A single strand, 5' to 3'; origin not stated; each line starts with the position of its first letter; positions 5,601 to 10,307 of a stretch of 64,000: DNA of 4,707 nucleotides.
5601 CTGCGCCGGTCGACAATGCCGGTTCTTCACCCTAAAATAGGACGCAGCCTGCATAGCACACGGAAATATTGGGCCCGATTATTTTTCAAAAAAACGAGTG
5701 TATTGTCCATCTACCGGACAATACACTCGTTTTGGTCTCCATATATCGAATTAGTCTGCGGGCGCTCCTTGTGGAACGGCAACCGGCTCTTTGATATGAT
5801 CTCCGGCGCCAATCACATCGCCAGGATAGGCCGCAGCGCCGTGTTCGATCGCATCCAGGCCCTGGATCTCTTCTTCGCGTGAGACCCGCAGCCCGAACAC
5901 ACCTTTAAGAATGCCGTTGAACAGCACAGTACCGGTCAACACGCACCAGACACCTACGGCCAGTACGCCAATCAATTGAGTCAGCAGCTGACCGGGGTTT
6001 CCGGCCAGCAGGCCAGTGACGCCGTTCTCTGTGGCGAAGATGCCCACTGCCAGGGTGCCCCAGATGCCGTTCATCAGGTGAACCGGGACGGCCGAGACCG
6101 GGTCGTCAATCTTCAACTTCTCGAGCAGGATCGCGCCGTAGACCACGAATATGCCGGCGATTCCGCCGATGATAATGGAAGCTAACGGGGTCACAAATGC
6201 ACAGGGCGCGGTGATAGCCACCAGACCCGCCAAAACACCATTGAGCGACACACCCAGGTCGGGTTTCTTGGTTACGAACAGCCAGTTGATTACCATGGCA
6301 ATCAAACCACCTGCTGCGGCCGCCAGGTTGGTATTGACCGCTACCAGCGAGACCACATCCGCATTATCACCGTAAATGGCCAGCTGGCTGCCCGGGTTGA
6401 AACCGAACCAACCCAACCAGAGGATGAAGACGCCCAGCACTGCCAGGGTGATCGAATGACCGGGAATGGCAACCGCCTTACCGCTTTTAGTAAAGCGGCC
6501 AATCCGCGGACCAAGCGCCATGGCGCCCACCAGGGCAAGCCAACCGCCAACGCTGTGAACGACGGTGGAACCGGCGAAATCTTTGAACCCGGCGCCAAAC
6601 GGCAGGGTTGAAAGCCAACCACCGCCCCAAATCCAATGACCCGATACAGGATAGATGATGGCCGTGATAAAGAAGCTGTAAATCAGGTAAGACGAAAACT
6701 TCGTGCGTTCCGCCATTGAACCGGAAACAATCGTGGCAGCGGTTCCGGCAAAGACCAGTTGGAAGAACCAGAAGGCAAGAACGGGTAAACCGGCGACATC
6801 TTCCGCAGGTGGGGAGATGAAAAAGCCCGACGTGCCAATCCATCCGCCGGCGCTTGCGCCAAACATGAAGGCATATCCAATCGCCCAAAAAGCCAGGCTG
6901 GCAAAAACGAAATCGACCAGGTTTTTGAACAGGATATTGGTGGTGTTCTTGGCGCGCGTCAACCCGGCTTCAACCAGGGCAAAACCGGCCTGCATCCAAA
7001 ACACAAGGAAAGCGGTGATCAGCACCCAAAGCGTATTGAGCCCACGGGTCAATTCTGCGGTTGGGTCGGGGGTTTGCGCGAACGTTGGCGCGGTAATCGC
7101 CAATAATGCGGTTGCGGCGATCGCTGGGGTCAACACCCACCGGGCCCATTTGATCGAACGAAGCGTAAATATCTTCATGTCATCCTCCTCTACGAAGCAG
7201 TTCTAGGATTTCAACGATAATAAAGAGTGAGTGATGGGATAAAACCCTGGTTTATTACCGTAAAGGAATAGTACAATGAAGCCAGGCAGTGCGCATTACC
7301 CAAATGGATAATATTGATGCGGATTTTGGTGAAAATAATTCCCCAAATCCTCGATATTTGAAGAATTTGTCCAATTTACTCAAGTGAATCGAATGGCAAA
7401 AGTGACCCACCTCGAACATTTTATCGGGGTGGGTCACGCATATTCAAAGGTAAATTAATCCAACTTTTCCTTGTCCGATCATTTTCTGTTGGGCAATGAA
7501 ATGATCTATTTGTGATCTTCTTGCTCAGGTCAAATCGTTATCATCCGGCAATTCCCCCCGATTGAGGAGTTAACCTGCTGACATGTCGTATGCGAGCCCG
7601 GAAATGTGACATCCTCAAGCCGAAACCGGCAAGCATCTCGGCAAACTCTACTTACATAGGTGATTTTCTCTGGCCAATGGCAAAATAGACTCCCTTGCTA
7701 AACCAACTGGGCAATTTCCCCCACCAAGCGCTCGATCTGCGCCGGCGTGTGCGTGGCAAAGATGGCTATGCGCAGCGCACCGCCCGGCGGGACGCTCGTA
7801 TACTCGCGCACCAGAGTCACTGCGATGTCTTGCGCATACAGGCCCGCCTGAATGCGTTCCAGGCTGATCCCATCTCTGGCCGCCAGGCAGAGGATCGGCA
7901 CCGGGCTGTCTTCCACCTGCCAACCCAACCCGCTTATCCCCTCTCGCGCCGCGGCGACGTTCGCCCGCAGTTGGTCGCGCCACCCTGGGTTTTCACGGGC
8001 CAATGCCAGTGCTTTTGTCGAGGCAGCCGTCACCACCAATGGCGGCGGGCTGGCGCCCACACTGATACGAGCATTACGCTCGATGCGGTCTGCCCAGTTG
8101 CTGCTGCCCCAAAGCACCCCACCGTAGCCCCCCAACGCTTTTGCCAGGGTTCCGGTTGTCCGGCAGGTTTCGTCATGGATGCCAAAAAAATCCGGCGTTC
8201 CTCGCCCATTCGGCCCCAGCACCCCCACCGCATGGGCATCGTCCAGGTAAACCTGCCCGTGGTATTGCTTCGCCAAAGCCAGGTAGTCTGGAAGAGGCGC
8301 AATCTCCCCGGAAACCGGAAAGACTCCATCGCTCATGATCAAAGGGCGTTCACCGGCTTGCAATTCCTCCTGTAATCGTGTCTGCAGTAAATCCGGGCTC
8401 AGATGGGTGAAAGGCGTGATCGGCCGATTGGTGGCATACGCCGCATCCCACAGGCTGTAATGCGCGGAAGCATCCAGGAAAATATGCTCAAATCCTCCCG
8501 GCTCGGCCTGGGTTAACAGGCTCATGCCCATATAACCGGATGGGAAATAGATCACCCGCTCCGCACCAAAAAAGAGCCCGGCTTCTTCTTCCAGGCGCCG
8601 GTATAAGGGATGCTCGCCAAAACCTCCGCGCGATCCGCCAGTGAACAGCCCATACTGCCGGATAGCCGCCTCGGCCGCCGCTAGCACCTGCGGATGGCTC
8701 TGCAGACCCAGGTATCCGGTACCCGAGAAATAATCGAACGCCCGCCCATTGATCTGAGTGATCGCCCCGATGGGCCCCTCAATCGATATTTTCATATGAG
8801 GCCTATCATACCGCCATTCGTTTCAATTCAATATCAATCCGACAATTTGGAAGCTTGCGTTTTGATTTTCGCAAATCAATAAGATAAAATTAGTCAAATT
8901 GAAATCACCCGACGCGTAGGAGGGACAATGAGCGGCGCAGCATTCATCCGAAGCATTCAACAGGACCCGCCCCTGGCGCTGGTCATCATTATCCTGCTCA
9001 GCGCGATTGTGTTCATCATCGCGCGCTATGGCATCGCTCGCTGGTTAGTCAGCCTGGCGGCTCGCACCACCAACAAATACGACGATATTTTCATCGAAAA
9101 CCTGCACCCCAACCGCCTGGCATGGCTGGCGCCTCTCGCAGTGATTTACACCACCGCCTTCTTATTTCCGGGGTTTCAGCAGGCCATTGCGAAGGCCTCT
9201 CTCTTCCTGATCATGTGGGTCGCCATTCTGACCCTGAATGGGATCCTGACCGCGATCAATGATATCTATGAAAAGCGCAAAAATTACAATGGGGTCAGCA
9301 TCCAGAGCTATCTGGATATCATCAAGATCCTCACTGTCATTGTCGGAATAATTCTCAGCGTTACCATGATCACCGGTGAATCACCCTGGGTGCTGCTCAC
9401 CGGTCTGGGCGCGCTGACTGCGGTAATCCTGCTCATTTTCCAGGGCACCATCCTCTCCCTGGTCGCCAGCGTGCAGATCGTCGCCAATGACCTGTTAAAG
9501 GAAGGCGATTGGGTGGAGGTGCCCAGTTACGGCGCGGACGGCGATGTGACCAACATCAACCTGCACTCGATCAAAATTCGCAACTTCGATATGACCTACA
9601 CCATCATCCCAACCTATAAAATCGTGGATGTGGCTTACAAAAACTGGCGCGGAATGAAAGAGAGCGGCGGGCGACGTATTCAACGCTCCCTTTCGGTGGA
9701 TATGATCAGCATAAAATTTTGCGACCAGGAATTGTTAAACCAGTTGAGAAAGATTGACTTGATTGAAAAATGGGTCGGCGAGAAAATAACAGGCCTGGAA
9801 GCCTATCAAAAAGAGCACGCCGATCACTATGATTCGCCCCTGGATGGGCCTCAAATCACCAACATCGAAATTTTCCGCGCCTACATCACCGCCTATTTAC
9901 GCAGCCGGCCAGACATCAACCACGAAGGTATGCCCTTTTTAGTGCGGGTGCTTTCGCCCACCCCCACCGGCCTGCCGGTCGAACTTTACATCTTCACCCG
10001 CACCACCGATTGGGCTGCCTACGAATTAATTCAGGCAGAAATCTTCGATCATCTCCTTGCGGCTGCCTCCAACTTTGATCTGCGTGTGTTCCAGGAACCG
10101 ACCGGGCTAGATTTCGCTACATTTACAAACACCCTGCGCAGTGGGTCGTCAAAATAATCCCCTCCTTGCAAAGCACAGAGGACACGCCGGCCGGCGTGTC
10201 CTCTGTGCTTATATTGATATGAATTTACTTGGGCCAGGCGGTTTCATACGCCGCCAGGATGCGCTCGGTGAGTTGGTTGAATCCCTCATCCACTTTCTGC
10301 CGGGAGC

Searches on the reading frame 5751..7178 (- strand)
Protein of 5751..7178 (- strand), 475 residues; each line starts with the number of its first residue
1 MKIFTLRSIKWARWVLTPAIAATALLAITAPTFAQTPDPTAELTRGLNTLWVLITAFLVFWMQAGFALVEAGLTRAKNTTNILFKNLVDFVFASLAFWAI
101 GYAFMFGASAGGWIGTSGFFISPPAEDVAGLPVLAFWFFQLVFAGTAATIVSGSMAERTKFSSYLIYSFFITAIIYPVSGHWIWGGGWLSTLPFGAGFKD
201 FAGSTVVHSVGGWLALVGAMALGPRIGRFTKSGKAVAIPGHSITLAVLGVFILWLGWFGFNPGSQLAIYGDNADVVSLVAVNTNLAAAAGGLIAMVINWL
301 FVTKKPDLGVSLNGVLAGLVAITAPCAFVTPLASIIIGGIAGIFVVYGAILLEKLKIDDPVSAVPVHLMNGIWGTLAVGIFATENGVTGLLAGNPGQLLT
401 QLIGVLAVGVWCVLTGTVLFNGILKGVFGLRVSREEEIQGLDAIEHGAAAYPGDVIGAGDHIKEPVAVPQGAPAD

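Call 22: search_protein_families(library=ncbifam, proteins=[window:5751-7178:-], max_evalue=0.00001)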
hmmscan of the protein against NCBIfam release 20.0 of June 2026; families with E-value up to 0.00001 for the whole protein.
window:5751-7178:- (475 aa): 3 families
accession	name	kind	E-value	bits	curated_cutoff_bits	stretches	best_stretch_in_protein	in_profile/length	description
TIGR00836.1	amt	subfamily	3.1e-134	447.9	343.3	1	48-451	1-406/406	ammonium transporter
TIGR03644.1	marine_trans_1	hypoth_equivalog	3.2e-116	388.5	514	1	47-452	3-402/404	probable ammonium transporter, marine subtype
NF007947.0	PRK10666.1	equivalog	2.2e-52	178.4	657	1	31-451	17-426/428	ammonium transporter AmtB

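Call 25: list_cluster_members(proteins=[P0001, P0002, window:5751-7178:-, window:18695-20998:-, window:3070-3945:-, P0021, P0003])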
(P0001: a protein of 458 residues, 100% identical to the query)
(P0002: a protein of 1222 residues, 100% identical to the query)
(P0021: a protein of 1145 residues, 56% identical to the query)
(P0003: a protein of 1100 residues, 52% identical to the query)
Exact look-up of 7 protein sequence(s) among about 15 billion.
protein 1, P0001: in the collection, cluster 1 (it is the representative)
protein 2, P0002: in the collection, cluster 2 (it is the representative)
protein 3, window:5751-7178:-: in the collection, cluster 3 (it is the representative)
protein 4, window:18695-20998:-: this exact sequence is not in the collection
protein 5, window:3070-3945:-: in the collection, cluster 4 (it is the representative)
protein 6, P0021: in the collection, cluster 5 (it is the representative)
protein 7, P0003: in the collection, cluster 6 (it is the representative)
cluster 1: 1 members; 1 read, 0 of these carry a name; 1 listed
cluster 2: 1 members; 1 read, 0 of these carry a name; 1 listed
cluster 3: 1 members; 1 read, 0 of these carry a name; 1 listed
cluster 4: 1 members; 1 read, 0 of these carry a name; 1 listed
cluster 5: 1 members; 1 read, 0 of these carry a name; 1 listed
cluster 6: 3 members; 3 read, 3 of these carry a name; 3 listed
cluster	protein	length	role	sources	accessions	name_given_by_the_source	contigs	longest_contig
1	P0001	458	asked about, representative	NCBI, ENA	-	-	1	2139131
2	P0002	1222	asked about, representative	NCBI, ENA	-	-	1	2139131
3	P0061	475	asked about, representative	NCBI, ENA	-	-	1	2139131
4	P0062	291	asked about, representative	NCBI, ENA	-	-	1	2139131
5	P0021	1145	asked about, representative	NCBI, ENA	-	-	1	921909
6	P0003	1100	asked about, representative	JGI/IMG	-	NADPH:quinone reductase-like Zn-dependent oxidoreductase/acyl carrier protein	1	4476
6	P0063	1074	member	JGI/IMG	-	acyl transferase domain-containing protein/acyl carrier protein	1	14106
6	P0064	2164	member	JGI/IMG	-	acyl transferase domain-containing protein/NADP-dependent 3-hydroxy acid dehydrogenase ...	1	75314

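Call 26: find_encoding_contigs(protein=P0061, flank=1000, max_places=3)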
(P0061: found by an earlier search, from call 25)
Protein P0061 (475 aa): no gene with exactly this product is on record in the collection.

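Call 27: find_encoding_contigs(protein=P0064, flank=10000, max_places=3)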
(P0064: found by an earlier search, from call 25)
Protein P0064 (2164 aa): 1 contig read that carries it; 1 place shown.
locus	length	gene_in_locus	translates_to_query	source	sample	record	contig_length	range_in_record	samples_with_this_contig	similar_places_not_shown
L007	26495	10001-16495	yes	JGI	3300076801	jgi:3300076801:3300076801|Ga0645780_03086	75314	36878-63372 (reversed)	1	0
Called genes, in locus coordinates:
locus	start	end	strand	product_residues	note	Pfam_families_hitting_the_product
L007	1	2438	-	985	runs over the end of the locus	PF02743:dCache_1, PF00672:HAMP, PF00989:PAS, PF08447:PAS_3, PF08448:PAS_4, PF13188:PAS_8, PF13426:PAS_9, PF00989:PAS, +8 more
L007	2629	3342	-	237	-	-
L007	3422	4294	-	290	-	-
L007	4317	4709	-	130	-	-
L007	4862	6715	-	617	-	PF13522:GATase_6, PF13537:GATase_7, PF00733:Asn_synthase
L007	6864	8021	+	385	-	PF03283:PAE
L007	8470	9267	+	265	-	PF00975:Thioesterase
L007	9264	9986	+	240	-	PF22624:AASDHPPT_N, PF01648:ACPS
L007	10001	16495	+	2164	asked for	PF00109:ketoacyl-synt, PF02801:Ketoacyl-synt_C, PF16197:KAsynt_C_assoc, PF22621:CurL-like_PKS_C, PF00698:Acyl_transf_1, PF21089:PKS_DH_N, PF14765:PS-DH, PF00107:ADH_zinc_N, +8 more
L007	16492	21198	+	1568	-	PF00109:ketoacyl-synt, PF02801:Ketoacyl-synt_C, PF16197:KAsynt_C_assoc, PF22621:CurL-like_PKS_C, PF00698:Acyl_transf_1, PF00106:adh_short, PF08659:KR, PF13561:adh_short_C2, +5 more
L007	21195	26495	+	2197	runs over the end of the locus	PF00109:ketoacyl-synt, PF02801:Ketoacyl-synt_C, PF16197:KAsynt_C_assoc, PF22621:CurL-like_PKS_C, PF00698:Acyl_transf_1, PF21089:PKS_DH_N, PF14765:PS-DH, PF08240:ADH_N, +6 more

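Call 44: find_homologous_proteins(query=P0061, max_evalue=1e-60)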
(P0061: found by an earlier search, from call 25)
Query P0061 (475 aa): 8000 proteins with E <= 1e-60 among 8000 candidates; the best 120 are listed.
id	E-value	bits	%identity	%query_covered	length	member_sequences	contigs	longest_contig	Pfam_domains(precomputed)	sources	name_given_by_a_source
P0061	0.0e+0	1032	100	100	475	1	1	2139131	PF00909.27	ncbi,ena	-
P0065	3.1e-267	905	87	100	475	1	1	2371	PF00909.27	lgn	-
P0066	5.7e-257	871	83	100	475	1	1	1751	PF00909.27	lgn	-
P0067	7.8e-256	868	85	96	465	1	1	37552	PF00909.27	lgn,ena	-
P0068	5.4e-250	848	83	100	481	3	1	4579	PF00909.27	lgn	-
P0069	1.2e-248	844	83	100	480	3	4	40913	PF00909.27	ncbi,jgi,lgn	-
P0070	2.6e-248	843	83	96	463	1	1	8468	PF00909.27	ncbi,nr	ncbi:MAG: ammonium transporter [Anaerolineae bacterium]|nr:ammonium transporter [Anaerolineae bacter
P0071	1.9e-245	833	83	96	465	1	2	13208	PF00909.27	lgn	-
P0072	1.1e-243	828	83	96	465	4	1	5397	PF00909.27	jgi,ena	-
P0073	8.3e-243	825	82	96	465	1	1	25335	PF00909.27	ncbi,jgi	-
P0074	9.5e-243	824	82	96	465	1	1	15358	PF00909.27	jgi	-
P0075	2.0e-242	823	82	97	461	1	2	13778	PF00909.27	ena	-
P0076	9.0e-242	821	82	96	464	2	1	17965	PF00909.27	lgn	-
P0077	8.2e-240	815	81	97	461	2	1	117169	PF00909.27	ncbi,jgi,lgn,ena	-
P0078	9.3e-240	815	80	96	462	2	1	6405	PF00909.27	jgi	jgi:ammonium transporter, Amt family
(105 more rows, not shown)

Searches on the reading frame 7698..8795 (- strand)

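Call 22: search_protein_families(library=ncbifam, proteins=[window:7698-8795:-], max_evalue=0.00001)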
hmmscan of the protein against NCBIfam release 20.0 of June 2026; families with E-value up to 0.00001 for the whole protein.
window:7698-8795:- (365 aa): 11 families
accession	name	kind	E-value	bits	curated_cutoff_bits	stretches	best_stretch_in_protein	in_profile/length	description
TIGR00858.1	bioF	equivalog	6.6e-66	222.5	426.45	1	13-361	16-364/365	8-amino-7-oxononanoate synthase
NF047599.1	SerpalmtaseBetaP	equivalog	2.5e-51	174.6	500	1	14-364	39-389/394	serine palmitoyltransferase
TIGR01825.1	gly_Cac_T_rel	subfamily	1.3e-50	172.2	535.4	1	5-359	20-373/385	BioF/Kbl family PLP-dependent acyltransferase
NF047600.1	SerpalmtaseCFB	equivalog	1.3e-49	168.9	640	1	13-363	38-387/395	serine palmitoyltransferase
NF005394.0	PRK06939.1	equivalog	2.6e-49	168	460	1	9-360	32-386/397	glycine C-acetyltransferase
TIGR01822.1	2am3keto_CoA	equivalog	5.5e-45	154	493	1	11-361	31-383/393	glycine C-acetyltransferase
NF047603.1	SerpalmtaseAlphaP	equivalog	8e-40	136.7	670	1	14-359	41-387/399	serine palmitoyltransferase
TIGR01821.1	5aminolev_synth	equivalog_domain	2.1e-35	122.4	338.55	1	25-363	52-392/402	5-aminolevulinate synthase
NF005526.0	PRK07179.1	equivalog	5.5e-30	104.2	428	1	23-359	59-390/407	alpha-hydroxyketone-type quorum-sensing autoinducer synthase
NF005697.0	PRK07505.1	subfamily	2.5e-25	89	342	1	11-363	41-397/405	hypothetical protein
NF004608.1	PRK05937.1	equivalog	1.4e-20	73.4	399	1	50-268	41-262/366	8-amino-7-oxononanoate synthase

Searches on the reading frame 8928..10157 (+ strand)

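Call 22: search_protein_families(library=ncbifam, proteins=[window:8928-10157:+], max_evalue=0.00001)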
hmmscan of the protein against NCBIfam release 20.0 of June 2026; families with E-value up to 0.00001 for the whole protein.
window:8928-10157:+ (409 aa): 0 families

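Call 36: search_protein_families(library=pfam, proteins=[window:8928-10157:+], max_evalue=0.00001)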
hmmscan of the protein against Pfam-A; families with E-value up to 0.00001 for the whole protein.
window:8928-10157:+ (409 aa): 1 family
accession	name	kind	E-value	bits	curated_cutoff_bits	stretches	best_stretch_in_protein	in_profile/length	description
PF00924.24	MS_channel_2nd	-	4.6e-14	52.7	20.2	1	174-241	2-67/68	Mechanosensitive ion channel, beta-domain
